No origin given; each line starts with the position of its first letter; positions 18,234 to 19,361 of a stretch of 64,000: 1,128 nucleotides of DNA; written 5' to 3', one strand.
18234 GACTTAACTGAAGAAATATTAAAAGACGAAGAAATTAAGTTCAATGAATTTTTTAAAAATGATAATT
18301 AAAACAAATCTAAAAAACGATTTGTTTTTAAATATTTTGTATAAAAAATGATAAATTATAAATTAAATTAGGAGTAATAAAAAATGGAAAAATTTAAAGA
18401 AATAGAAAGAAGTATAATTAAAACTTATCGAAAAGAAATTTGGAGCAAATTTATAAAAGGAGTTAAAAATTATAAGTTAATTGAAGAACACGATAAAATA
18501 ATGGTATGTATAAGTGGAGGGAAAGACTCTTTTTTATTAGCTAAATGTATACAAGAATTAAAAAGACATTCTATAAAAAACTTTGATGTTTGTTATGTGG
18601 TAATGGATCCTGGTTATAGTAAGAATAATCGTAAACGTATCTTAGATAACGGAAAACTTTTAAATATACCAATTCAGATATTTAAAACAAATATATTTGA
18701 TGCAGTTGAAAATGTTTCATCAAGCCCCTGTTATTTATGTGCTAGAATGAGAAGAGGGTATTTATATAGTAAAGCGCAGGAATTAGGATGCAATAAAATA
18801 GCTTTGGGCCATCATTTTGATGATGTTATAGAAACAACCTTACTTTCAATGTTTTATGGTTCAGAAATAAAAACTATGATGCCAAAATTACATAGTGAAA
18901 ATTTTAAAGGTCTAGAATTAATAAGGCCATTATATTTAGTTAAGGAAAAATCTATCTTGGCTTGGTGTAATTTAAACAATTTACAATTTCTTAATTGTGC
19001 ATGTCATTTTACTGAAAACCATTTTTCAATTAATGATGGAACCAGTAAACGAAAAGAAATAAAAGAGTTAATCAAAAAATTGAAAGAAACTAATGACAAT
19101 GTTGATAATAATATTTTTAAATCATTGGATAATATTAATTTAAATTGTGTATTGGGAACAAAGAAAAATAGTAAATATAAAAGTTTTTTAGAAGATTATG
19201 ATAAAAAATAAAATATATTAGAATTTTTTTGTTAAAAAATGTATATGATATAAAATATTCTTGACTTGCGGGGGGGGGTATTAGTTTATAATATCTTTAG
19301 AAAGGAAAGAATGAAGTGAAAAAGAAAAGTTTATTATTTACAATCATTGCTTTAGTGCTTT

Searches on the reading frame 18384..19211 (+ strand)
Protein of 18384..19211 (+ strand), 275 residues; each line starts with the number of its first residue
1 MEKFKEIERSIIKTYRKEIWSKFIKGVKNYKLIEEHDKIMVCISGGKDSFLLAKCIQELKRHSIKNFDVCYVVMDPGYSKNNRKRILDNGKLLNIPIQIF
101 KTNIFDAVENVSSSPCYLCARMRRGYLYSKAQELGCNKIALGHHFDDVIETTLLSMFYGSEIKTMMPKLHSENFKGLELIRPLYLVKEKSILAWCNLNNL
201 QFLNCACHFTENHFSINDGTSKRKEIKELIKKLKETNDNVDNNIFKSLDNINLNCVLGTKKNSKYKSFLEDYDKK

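Call 5: search_protein_families(library=pfam, proteins=[window:18384-19211:+], max_evalue=0.1)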
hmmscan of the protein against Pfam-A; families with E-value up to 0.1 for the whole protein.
window:18384-19211:+ (275 aa): 3 families
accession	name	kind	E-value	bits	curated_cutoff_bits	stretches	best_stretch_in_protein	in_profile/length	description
PF01171.26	ATP_bind_3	-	1.9e-18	67.3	27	1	38-203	1-164/182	PP-loop family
PF03054.22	tRNA_Me_trans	-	0.0097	16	20.6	0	38-145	2-128/202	tRNA methyl transferase HUP domain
PF25051.1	WHD_MCM8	-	0.072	13.6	26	0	218-246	9-37/80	MCM8 winged helix domain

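Call 13: find_encoding_contigs(protein=window:18384-19211:+, flank=2500, max_places=10)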
Protein window:18384-19211:+ (275 aa): 10 contigs read that carry it; 6 places shown.
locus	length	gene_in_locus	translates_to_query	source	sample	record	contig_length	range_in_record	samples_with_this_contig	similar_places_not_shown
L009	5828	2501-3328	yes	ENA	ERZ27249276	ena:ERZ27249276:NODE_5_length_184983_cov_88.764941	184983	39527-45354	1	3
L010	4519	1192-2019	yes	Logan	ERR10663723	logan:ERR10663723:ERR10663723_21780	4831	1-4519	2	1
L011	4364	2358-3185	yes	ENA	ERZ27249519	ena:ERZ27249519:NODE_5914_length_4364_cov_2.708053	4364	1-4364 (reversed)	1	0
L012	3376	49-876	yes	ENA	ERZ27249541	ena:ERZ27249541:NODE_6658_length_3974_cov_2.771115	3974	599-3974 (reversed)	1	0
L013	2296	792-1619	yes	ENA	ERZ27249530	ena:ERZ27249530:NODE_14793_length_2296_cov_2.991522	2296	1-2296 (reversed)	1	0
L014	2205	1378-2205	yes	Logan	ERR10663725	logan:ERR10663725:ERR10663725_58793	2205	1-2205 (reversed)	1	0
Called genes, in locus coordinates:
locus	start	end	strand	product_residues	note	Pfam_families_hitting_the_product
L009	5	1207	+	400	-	PF00155:Aminotran_1_2, PF00266:Aminotran_5, PF01212:Beta_elim_lyase (weak), PF01053:Cys_Met_Meta_PP (weak)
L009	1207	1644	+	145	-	PF01592:NifU_N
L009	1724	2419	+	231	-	-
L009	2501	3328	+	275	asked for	PF01171:ATP_bind_3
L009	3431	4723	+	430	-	-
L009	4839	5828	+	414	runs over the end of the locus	PF02491:SHS2_FTSA, PF14450:FtsA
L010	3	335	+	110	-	?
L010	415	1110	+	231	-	-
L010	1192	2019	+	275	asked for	PF01171:ATP_bind_3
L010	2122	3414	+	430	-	-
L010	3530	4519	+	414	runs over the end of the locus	PF02491:SHS2_FTSA, PF14450:FtsA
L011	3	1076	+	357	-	?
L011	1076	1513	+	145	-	PF01592:NifU_N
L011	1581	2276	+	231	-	-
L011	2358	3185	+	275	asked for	PF01171:ATP_bind_3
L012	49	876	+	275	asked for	PF01171:ATP_bind_3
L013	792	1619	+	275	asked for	PF01171:ATP_bind_3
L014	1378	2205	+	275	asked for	PF01171:ATP_bind_3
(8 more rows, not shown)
